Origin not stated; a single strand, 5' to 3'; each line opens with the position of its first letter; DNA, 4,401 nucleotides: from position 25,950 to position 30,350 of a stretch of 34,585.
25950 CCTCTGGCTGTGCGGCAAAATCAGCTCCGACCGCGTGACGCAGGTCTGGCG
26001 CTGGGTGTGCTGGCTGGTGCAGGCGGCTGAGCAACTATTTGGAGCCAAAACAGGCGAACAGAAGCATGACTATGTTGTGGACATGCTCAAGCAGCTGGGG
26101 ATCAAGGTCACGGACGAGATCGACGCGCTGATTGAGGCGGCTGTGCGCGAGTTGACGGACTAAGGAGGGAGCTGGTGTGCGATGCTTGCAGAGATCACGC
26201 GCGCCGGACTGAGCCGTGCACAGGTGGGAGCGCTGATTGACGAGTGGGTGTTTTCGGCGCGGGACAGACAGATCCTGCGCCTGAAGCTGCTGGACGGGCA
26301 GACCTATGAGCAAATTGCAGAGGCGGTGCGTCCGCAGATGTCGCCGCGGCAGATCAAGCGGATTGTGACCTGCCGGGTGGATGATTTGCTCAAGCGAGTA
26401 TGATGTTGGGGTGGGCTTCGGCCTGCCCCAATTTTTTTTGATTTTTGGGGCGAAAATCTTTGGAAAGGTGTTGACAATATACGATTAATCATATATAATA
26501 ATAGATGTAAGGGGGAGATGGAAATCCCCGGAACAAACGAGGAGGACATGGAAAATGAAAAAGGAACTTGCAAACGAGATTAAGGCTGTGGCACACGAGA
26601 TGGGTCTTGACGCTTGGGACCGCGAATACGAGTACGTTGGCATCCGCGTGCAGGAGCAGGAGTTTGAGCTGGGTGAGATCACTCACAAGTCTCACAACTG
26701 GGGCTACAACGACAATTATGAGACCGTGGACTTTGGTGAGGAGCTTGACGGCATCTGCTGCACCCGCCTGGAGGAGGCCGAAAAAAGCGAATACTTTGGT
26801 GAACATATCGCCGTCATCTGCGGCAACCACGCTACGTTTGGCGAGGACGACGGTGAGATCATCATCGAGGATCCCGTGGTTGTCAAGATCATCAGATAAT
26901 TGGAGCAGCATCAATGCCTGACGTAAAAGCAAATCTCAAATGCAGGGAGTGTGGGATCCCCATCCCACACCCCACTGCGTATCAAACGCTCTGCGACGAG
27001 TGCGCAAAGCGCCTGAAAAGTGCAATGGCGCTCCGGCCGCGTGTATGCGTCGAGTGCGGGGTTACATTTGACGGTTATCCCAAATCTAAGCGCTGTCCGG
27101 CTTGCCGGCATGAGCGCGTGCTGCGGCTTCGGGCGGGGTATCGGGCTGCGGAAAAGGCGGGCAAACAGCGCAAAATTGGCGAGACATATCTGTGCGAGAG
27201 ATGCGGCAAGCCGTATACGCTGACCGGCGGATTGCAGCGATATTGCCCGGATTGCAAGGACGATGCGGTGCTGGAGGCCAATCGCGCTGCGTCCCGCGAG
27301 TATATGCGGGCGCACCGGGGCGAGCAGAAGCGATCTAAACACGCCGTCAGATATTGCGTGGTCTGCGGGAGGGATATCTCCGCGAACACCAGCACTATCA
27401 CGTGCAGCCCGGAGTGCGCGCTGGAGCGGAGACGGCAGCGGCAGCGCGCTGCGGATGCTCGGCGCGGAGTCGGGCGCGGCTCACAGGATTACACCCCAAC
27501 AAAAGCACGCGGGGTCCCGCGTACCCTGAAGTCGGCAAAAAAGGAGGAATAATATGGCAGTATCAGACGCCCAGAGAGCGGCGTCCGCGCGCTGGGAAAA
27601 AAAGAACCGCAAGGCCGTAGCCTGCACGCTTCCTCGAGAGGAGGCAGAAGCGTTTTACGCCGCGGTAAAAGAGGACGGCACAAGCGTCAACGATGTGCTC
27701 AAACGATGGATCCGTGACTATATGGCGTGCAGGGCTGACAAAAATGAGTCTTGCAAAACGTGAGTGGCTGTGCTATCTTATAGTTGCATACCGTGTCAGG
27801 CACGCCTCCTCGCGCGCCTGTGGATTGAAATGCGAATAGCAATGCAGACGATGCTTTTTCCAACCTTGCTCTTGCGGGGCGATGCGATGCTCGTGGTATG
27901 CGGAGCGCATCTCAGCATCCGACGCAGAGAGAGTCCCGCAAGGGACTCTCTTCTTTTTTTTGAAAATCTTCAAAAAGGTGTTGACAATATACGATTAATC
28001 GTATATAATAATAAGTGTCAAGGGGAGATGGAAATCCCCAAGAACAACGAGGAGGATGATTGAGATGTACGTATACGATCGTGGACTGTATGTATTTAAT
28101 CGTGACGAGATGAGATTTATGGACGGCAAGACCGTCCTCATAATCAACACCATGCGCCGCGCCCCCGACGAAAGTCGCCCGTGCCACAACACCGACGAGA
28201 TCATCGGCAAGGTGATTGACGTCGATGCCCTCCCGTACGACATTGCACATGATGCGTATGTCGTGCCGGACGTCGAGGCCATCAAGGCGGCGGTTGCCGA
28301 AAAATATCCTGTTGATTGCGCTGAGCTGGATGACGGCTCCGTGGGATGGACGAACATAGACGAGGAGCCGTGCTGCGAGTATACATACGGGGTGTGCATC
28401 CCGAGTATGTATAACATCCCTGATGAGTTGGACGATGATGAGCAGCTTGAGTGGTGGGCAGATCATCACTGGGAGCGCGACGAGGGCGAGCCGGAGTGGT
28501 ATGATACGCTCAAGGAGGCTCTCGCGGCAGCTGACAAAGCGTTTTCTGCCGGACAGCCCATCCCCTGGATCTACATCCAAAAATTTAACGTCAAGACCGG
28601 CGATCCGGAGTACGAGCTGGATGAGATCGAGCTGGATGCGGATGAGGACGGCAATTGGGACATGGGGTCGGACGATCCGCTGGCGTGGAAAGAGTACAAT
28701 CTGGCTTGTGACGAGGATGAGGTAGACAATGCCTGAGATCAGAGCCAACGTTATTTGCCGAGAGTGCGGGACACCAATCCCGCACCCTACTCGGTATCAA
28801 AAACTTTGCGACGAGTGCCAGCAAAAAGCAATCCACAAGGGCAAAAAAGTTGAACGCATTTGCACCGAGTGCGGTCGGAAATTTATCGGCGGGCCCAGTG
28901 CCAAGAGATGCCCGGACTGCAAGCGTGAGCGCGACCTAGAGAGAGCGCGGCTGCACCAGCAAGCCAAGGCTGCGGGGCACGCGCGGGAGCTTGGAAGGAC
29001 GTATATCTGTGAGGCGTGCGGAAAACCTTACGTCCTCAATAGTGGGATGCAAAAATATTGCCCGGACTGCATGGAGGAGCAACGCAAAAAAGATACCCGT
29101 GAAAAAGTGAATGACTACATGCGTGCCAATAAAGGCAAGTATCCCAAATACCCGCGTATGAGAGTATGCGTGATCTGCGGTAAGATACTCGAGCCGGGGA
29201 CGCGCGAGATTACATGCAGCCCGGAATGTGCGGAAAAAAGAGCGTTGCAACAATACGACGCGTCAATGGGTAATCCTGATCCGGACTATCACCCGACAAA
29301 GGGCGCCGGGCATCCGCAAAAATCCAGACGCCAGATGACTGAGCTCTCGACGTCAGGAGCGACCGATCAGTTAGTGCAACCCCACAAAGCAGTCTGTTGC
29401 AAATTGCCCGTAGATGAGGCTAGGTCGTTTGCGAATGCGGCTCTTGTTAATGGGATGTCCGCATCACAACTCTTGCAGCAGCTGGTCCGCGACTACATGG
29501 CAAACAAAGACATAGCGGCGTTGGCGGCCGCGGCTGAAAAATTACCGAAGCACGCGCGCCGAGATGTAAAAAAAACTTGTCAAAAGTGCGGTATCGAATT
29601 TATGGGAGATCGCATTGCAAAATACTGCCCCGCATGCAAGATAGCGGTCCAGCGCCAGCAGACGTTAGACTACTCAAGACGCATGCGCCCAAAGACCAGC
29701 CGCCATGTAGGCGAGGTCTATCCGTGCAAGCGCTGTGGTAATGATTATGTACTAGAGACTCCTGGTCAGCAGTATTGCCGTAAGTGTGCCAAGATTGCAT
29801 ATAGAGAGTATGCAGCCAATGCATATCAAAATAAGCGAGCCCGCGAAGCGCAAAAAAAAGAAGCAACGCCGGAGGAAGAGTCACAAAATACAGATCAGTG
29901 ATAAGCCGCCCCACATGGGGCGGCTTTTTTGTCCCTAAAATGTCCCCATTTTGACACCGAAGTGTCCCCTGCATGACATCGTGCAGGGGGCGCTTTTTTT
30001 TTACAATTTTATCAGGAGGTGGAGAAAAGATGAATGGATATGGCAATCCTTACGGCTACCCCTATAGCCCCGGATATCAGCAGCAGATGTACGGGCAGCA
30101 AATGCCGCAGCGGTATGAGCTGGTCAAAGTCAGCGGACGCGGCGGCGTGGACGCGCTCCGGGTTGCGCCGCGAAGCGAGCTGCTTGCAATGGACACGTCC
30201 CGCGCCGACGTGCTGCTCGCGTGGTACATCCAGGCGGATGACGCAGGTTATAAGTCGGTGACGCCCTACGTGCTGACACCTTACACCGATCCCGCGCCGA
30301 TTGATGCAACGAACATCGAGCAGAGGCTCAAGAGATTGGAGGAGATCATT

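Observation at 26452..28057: A ~96-bp promoter / palindromic operator / leader-hairpin cassette is present twice, heading two tandem accessory operons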

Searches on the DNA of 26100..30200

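Call 45: search_rna_families(source=window, start=26100, end=30200, threshold=evalue, max_evalue=5)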
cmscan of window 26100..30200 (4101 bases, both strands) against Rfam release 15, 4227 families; matches with E-value up to 5: 11.
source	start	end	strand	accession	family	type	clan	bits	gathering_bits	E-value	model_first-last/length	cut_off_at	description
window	29875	29932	+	RF01859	Phe_leader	Cis-reg; leader;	-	27.6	55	0.13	1-125/125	no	Phenylalanine leader peptide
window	27952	27978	+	RF03217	mir-3167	Gene; miRNA;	-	24.1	86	0.48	16-42/59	no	mir-3167 microRNA precursor family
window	26314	26442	+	RF02100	tfoR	Gene; sRNA;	-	22.7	70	0.02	1-101/101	no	Translational regulator of tfoXVC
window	26338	26436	+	RF02274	AniS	Gene;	-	20.4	50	3.6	1-106/106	no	AniS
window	29958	30004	+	RF00489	ctRNA_p42d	Gene; antisense;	-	20.1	50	0.76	1-46/46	no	ctRNA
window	27949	28008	-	RF03027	RT-6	Gene; sRNA;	-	19.5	46.7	0.62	1-75/75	no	RT-6 RNA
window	28681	28738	+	RF01139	sR2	Gene; snRNA; snoRNA; CD-box;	-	19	42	0.5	1-57/57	no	Small nucleolar RNA sR2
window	29830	29926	+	RF00195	RsmY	Gene; sRNA;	CL00106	18.3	57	0.24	1-121/121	no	RsmY RNA family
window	28400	28454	+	RF01307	sR55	Gene; snRNA; snoRNA; CD-box;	-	18.1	35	0.55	1-65/65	no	Small nucleolar RNA sR55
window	29920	30001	+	RF00110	RybB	Gene; sRNA;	-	17.2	40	4.6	1-79/79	no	RybB RNA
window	27458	27597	+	RF02161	PART1_3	Gene; lncRNA;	-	16.5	40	2.2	1-131/131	no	Prostate androgen-regulated transcript 1 conserved region 3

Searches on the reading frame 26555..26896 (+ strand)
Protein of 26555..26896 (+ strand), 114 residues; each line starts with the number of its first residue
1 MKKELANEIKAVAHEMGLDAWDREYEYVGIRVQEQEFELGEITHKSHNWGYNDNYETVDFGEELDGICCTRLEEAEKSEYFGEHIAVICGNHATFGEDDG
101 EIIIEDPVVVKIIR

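Call 11: search_protein_families(library=pfam, max_evalue=0.1, proteins=[window:26555-26896:+])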
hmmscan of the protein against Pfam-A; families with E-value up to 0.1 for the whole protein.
window:26555-26896:+ (114 aa): 0 families

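Call 12: search_protein_families(library=phrogs, max_evalue=0.01, proteins=[window:26555-26896:+])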
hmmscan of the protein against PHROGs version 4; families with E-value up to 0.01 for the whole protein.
window:26555-26896:+ (114 aa): 1 family
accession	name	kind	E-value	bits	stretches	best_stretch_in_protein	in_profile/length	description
phrog_18666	-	unknown function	7.5e-05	24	0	79-112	94-127/130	-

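Call 37: search_protein_families(library=padloc, max_evalue=0.01, proteins=[window:26555-26896:+])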
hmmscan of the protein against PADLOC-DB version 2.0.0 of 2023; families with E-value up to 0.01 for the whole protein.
window:26555-26896:+ (114 aa): 0 families

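Call 38: search_protein_families(library=ncbifam, max_evalue=0.01, proteins=[window:26555-26896:+])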
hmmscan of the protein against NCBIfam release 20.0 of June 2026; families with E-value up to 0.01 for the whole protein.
window:26555-26896:+ (114 aa): 0 families

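Call 50: search_solved_structures(query=window:26555-26896:+, max_evalue=10)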
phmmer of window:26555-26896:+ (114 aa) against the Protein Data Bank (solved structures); distinct sequences matched with E-value up to 10: 1.
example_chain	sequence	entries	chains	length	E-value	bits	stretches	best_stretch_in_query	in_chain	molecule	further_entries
1sjg_A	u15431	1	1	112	0.77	13.1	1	13-55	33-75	Toluene-4-monooxygenase system protein C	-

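Call 88: list_cluster_members(proteins=[window:26555-26896:+, window:26914-27549:+, window:27554-27760:+, window:28065-28733:+, window:28729-29898:+, window:26182-26400:+])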
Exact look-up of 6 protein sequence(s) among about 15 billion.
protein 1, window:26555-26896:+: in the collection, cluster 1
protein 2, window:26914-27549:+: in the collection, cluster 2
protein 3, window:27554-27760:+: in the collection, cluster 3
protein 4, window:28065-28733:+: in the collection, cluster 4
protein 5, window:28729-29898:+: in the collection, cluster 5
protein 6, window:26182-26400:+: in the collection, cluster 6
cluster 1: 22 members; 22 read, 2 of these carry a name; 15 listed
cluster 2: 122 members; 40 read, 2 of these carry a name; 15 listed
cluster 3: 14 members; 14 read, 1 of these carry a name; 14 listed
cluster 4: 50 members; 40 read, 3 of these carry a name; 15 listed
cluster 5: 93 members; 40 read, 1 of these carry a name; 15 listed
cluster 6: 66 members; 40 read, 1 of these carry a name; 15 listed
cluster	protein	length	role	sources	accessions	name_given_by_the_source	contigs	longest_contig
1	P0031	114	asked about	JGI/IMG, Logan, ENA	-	hypothetical protein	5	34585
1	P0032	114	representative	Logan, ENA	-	-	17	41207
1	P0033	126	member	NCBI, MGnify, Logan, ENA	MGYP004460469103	CR=1 FL=1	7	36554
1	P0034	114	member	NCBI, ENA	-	-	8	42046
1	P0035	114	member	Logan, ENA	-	-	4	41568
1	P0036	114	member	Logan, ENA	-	-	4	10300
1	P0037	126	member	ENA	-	-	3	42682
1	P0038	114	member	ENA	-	-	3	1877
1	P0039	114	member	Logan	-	-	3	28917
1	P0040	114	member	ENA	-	-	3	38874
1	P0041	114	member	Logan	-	-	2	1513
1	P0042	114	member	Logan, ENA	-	-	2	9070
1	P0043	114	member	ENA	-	-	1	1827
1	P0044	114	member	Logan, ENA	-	-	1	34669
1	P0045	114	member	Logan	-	-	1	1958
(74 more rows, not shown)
